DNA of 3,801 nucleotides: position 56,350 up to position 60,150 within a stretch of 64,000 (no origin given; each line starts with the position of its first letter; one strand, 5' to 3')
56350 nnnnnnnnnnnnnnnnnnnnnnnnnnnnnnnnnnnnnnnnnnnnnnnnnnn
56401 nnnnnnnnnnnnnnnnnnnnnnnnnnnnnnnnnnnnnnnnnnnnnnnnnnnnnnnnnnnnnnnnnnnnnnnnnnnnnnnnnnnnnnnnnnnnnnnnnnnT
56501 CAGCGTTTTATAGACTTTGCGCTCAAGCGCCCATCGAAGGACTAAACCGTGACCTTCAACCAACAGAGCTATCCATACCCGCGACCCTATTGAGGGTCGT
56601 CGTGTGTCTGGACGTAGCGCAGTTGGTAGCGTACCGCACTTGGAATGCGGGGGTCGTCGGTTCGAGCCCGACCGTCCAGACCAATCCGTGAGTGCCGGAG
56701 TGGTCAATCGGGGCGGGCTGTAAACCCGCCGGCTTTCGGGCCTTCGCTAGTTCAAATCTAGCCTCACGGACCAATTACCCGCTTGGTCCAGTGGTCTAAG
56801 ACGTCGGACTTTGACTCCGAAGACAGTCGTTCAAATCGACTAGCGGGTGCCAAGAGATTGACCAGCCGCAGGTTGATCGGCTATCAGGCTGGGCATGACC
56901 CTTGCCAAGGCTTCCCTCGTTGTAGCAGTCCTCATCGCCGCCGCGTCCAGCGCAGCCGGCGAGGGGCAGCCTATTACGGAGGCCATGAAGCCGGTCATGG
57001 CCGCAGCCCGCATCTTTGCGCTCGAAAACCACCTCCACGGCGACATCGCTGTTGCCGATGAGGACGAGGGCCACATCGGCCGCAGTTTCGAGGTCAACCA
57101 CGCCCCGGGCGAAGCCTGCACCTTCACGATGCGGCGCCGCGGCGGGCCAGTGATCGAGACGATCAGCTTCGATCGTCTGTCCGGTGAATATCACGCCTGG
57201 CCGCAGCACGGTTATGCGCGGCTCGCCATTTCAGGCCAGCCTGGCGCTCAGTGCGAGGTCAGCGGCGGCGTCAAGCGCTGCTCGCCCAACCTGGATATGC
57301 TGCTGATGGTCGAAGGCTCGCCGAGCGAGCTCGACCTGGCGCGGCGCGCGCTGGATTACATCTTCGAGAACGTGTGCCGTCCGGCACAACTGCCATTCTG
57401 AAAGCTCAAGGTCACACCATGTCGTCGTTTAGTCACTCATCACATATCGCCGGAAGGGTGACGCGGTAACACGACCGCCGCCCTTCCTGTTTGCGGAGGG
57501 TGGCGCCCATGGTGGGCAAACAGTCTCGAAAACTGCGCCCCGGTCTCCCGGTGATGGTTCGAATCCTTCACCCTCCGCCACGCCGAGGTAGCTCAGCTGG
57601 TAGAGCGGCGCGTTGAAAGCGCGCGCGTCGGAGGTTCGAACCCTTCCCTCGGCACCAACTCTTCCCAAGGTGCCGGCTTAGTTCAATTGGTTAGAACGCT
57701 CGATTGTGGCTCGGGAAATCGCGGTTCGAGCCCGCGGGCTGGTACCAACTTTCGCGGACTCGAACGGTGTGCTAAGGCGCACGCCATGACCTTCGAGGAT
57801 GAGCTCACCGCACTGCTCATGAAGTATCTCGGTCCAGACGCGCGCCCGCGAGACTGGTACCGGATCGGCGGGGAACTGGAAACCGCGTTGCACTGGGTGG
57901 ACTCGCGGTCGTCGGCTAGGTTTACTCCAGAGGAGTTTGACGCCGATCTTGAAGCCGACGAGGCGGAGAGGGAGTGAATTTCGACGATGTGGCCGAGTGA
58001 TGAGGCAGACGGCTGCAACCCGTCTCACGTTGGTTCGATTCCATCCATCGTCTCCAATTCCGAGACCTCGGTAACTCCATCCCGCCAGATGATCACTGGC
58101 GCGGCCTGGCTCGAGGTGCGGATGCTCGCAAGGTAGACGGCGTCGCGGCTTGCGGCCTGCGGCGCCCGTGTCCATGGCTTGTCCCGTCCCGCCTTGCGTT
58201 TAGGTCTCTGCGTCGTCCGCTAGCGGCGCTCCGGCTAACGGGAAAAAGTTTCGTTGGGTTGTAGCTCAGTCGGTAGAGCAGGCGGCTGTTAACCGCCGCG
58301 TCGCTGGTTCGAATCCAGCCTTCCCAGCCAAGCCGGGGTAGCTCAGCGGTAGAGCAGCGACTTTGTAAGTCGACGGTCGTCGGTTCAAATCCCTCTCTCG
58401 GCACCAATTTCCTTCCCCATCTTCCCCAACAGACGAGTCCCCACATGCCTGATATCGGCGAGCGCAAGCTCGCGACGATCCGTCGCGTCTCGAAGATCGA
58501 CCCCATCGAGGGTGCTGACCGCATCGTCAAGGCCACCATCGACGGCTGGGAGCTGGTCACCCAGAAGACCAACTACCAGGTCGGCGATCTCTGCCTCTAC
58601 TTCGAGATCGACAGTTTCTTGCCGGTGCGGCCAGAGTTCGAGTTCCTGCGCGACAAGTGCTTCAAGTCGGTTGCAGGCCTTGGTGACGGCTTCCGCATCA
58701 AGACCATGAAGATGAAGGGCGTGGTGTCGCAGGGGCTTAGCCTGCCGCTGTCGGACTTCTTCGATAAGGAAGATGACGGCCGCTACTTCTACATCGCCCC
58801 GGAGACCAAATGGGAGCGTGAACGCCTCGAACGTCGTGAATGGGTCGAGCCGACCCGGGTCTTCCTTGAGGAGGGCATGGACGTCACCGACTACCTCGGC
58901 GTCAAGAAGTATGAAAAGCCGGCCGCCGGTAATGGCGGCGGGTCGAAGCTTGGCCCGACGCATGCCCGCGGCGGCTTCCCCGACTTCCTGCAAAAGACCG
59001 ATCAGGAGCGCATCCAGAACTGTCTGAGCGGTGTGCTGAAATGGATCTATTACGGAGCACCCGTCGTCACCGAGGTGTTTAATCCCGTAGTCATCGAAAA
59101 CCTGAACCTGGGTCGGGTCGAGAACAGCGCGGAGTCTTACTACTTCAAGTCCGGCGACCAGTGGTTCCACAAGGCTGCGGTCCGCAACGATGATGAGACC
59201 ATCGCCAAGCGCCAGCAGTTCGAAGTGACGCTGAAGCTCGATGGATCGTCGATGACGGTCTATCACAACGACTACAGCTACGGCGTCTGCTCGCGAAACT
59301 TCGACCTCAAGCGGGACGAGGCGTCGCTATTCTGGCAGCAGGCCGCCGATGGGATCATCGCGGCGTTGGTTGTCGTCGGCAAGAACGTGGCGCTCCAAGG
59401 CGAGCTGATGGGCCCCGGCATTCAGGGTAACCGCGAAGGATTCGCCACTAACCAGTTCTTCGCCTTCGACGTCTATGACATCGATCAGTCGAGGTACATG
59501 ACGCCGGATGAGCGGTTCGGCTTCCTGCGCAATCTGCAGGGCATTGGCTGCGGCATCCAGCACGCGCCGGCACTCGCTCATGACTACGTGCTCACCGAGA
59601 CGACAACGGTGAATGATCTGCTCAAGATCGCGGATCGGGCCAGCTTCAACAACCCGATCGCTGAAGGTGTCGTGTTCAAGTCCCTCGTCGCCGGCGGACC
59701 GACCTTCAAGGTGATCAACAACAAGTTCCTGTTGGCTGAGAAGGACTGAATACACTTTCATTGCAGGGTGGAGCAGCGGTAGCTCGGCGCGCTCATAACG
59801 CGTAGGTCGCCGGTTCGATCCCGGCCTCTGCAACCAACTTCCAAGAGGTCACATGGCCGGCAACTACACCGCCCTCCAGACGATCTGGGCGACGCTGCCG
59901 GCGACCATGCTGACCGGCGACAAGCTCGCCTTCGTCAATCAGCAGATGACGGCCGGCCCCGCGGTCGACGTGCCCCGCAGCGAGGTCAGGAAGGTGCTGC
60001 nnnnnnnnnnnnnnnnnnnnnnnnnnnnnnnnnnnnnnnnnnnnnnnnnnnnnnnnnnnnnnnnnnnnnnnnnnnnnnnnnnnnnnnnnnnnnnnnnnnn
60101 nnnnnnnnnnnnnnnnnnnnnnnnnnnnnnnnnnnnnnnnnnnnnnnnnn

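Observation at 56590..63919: tRNA island with ligase-based repair potential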

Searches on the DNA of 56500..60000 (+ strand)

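Call 34: search_rna_families(source=window, start=56500, end=60000, threshold=evalue, max_evalue=1, show_alignments=0)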
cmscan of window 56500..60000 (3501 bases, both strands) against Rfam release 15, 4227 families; matches with E-value up to 1: 13.
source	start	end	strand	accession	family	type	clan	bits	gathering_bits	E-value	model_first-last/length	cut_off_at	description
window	56608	56680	+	RF00005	tRNA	Gene; tRNA;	CL00001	67.6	29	8e-14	1-71/71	no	tRNA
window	57582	57654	+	RF00005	tRNA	Gene; tRNA;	CL00001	62.8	29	1.7e-12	1-71/71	no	tRNA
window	59762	59833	+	RF00005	tRNA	Gene; tRNA;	CL00001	61.2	29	4.5e-12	1-71/71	no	tRNA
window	56777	56849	+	RF00005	tRNA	Gene; tRNA;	CL00001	61.1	29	4.8e-12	1-71/71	no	tRNA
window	58255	58327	+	RF00005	tRNA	Gene; tRNA;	CL00001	60.4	29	7.5e-12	1-71/71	no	tRNA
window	57983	58053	+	RF00005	tRNA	Gene; tRNA;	CL00001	54.8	29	2.6e-10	1-71/71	no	tRNA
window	58332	58403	+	RF00005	tRNA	Gene; tRNA;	CL00001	53.7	29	5.3e-10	1-71/71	no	tRNA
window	57672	57744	+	RF00005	tRNA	Gene; tRNA;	CL00001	52.9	29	8.5e-10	1-71/71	no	tRNA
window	56686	56770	+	RF00005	tRNA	Gene; tRNA;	CL00001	52.3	29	1.3e-09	1-71/71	no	tRNA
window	57494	57577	+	RF01852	tRNA-Sec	Gene; tRNA;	CL00001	40.3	47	8e-06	1-91/91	no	Selenocysteine transfer RNA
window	58279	58389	+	RF02553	YrlA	Gene; sRNA;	-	28.4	69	0.0031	1-114/114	no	Y RNA-like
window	58893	58952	-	RF03163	c4-a1b1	Gene; antisense;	CL00128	20.8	46.7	0.042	1-53/53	no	a1, b1 targets of C4 antisense RNA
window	57547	57608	+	RF02553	YrlA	Gene; sRNA;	-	19.9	69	0.86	25-83/114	no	Y RNA-like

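Call 36: search_rna_families(source=window, start=57470, end=57600, threshold=evalue, max_evalue=10, show_alignments=3)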
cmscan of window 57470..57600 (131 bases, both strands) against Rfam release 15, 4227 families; matches with E-value up to 10: 5.
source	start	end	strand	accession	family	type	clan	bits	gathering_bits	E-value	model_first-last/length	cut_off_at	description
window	57494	57577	+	RF01852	tRNA-Sec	Gene; tRNA;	CL00001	40.3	47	3e-07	1-91/91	no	Selenocysteine transfer RNA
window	57491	57579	+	RF03499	mir-702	Gene; miRNA;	-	16.5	70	1.6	1-103/103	no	mir-702 microRNA precursor family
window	57470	57510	+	RF01200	SNORD125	Gene; snRNA; snoRNA; CD-box;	CL00067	16.3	56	0.68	1-97/97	no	Small nucleolar RNA SNORD125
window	57545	57577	-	RF04351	Plastid-psbl-rps4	Cis-reg;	-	13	68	2.4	1-53/53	no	Plastid-psbl-rps4 3UTR RNA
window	57487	57600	+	RF02501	Atu_C7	Gene; sRNA;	-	7.2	45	9.1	1-146/157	3'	Rhizobiales sRNA Atu_C7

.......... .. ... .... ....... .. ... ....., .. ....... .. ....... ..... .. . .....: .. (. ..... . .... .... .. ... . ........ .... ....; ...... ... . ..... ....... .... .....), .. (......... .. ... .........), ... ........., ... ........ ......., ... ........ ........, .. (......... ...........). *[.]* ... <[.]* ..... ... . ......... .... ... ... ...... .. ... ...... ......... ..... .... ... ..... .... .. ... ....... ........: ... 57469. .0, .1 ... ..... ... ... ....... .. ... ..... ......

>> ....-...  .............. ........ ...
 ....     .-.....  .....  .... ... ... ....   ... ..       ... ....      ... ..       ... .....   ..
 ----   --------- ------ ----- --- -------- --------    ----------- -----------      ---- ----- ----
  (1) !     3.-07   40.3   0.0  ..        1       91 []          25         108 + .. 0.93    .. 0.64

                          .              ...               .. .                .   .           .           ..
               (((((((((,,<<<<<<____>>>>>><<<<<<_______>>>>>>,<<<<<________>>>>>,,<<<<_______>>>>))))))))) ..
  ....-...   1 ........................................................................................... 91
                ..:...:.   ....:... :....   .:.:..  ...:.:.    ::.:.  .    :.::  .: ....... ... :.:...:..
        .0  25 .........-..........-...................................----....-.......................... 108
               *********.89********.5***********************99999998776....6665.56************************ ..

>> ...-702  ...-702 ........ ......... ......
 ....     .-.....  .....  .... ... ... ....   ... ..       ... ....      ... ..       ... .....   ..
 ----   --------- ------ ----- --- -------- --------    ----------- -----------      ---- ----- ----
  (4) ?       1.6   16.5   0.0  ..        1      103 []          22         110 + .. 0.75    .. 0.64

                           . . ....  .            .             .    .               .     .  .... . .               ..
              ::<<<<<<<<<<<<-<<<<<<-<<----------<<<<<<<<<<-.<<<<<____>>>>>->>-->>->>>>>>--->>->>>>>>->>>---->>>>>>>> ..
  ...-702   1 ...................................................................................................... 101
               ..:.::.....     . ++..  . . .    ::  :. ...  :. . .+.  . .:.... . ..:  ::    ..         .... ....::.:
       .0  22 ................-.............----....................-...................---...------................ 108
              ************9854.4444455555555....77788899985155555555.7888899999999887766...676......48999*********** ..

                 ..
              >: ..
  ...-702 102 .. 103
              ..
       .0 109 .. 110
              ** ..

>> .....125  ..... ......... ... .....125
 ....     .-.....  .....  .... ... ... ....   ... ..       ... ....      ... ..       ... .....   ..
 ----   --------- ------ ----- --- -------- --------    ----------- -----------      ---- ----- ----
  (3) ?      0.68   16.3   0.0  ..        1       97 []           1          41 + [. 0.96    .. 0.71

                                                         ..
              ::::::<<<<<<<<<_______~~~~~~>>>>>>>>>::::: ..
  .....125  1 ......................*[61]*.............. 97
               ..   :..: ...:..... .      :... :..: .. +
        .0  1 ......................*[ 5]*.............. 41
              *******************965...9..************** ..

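Call 77: search_dna_similar(query=window:57490-57750:+, collection=phages, mode=distant, max_rows=25, max_evalue=0.001)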
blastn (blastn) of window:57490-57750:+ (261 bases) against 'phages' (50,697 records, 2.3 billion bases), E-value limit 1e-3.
Records with a match: 141; places in all: 141; records where one place covers at least 80% of the query: 0.
Best place of each record, by identity: 80-90% 56; 60-80% 85.
By first word of the organism name: Klebsiella 36; Caulobacter 31; Enterobacter 15; Bacillus 10; Halorubrum 7; Microbacterium 5; Escherichia 3; Edwardsiella 2; Gordonia 2; Erythrobacter 2; and 20 more.
By host as written in the record: Caulobacter vibrioides CB15 16; - 9; Klebsiella pneumoniae 9; Caulobacter crescentus NA1000 6; Caulobacter vibrioides 6; Halorubrum sp. 4; Caulobacter crescentus 4; Bacillus pumilus GR8 4; and 56 more.
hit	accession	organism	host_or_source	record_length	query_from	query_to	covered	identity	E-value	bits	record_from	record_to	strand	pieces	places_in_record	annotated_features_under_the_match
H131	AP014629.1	Edwardsiella phage GF-2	-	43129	67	169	39%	77.9%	4e-11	74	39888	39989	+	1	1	none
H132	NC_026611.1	Edwardsiella phage GF-2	-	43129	67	169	39%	77.9%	4e-11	74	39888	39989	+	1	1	none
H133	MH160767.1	Escherichia phage vB_EcoM-Ro157c2YLVW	Escherichia sp. STEC O157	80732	66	170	40%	76.1%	1e-10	72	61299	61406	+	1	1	tRNA-Thr | tRNA-Tyr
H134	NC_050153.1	Escherichia phage vB_EcoM-Ro157c2YLVW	Escherichia sp. STEC O157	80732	66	170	40%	76.1%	1e-10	72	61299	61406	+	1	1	tRNA-Thr | tRNA-Tyr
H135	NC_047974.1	Gordonia phage Jace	Rhodococcus erythropolis RIA 643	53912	67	168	39%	77.1%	2e-8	64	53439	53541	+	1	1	95: tRNA-Ile | 94: tRNA-Gln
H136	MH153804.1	Gordonia phage Jace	Rhodococcus erythropolis RIA 643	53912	67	168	39%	77.1%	2e-8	64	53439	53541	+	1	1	95: tRNA-Ile | 94: tRNA-Gln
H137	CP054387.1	Escherichia phage CMS-2020a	Escherichia coli strain SCU-175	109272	66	170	40%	74.3%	8e-8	63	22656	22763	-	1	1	record has no annotation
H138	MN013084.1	Klebsiella phage vB_KaeM_KaAlpha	Klebsiella aerogenes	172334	63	169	41%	71.0%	4e-5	55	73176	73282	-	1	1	tRNA-Thr | tRNA-Leu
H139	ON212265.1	Enterobacter phage fGh-Ecl01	Enterobacter cloacae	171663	63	169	41%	71.0%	4e-5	55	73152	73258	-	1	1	tRNA-Thr | tRNA-Leu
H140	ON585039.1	Enterobacter phage Entb_43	Enterobacter cloacae 30345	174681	63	169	41%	71.0%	4e-5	55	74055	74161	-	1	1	tRNA-Thr | tRNA-Leu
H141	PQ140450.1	Enterobacter phage vB_EluP_RZH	Enterobacter ludwigii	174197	63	169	41%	71.0%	4e-5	55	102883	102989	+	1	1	none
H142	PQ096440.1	Enterobacter phage EnA02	Enterobacter cloacae complex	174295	63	169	41%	71.0%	4e-5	55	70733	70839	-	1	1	tRNA-Thr | tRNA-Leu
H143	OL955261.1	Erythrobacter phage vB_EliS-L02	Erythrobacter sp.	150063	66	168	39%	73.8%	2e-8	65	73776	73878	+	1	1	none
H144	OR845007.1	Staphylococcus phage SA 1306 Kay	Staphylococcus aureus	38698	100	202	39%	73.6%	1e-4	52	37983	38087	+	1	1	record has no annotation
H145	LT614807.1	Cronobacter phage Pet-CM3-4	Cronobacter malonaticus LMG 23826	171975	63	168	41%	70.8%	1e-4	53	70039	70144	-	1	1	tRNA-Thr | tRNA-Leu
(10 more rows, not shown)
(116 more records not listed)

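Call 80: search_dna_similar(query=window:59762-59836:+, collection=ecoli_genomes, mode=distant, max_rows=8, max_evalue=0.01)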
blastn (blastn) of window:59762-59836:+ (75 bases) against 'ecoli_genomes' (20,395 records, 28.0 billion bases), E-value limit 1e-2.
Records with a match: 1; places in all: 1; records where one place covers at least 80% of the query: 1.
Genomes with a match: 1 of 5426; with a place that covers at least 80% of the query: 1. Places per genome that has any: lowest 1, median 1, highest 1. On chromosomes: 1 places; on plasmids: 0.
Best place of each record, by identity: 80-90% 1.
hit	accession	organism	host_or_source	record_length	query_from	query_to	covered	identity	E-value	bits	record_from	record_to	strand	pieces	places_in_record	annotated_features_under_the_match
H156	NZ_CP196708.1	Escherichia coli strain EC77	Bovine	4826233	2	75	99%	84.2%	6e-13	82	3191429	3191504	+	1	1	tRNA-Met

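Call 81: get_annotated_region(hit=H156, flank=3000)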
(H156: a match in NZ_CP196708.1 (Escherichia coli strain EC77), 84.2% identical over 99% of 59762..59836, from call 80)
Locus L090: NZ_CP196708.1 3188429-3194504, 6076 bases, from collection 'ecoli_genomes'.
description: Escherichia coli strain EC77 chromosome, complete genome
organism: Escherichia coli strain EC77 (NCBI taxid 562)
replicon: chromosome; assembly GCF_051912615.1
host: Bovine; source: milk; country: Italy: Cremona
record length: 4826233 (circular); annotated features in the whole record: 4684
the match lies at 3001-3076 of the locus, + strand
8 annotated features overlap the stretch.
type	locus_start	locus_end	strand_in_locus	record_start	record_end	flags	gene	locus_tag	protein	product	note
CDS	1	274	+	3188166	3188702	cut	tssJ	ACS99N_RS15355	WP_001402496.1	type VI secretion system lipoprotein TssJ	-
CDS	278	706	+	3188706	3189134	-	tssE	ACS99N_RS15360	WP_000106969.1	type VI secretion system baseplate subunit TssE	-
CDS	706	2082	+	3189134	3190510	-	-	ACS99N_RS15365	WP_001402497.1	ImpA domain-containing protein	-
CDS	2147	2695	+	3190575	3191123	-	-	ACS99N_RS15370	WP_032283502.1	MucR family transcriptional regulator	-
tRNA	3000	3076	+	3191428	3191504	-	-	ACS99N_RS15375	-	tRNA-Met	-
CDS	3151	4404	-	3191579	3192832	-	amiC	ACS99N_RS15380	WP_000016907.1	N-acetylmuramoyl-L-alanine amidase AmiC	Like AmiA, dependent on TAT (Twin-Arginine Translocation) system for export.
CDS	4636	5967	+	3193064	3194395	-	argA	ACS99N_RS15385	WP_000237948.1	amino-acid N-acetyltransferase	-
CDS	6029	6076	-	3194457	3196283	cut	recD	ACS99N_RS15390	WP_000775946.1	exodeoxyribonuclease V subunit alpha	-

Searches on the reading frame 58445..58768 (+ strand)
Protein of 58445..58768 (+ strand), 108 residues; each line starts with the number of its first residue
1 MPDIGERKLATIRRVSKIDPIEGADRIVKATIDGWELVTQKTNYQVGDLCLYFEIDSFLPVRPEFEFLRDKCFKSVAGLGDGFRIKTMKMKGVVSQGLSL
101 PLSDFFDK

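Call 92: search_solved_structures(query=window:58445-58768:+, max_evalue=10, show_alignments=0)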
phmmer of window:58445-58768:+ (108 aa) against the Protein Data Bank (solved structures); distinct sequences matched with E-value up to 10: 9.
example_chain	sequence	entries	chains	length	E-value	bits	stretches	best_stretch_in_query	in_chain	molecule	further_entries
6vt9_A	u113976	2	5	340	1.2e-15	61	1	4-105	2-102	RNA ligase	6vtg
6vt0_A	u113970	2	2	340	1.2e-15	61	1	4-105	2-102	RNA Ligase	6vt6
6vt4_A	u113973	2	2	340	1.2e-15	61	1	4-105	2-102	RNA Ligase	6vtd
5cot_A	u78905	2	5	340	1.2e-15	61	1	4-105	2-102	Naegleria gruberi RNA ligase | RNA ligase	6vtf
6vt3_A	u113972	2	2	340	1.2e-15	61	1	4-105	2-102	RNA Ligase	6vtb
5cou_A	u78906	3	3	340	1.2e-15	61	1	4-105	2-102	Naegleria gruberi RNA ligase | RNA ligase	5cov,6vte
6vt1_A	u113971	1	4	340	1.3e-15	60.9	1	4-105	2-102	RNA Ligase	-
6vt8_A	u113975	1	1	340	1.3e-15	60.9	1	4-105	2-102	RNA Ligase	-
6vt5_A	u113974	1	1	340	7.8e-15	58.4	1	4-105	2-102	RNA Ligase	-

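Call 93: search_protein_families(library=pfam, proteins=[window:58445-58768:+], max_evalue=10)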
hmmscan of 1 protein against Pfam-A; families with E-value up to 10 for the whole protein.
window:58445-58768:+ (108 aa): 1 family
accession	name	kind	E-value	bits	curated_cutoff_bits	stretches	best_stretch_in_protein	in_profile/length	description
PF21189.3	PHA02142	-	1.8e-36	124.9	27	1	9-102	1-92/92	PHA02142 OB-fold domain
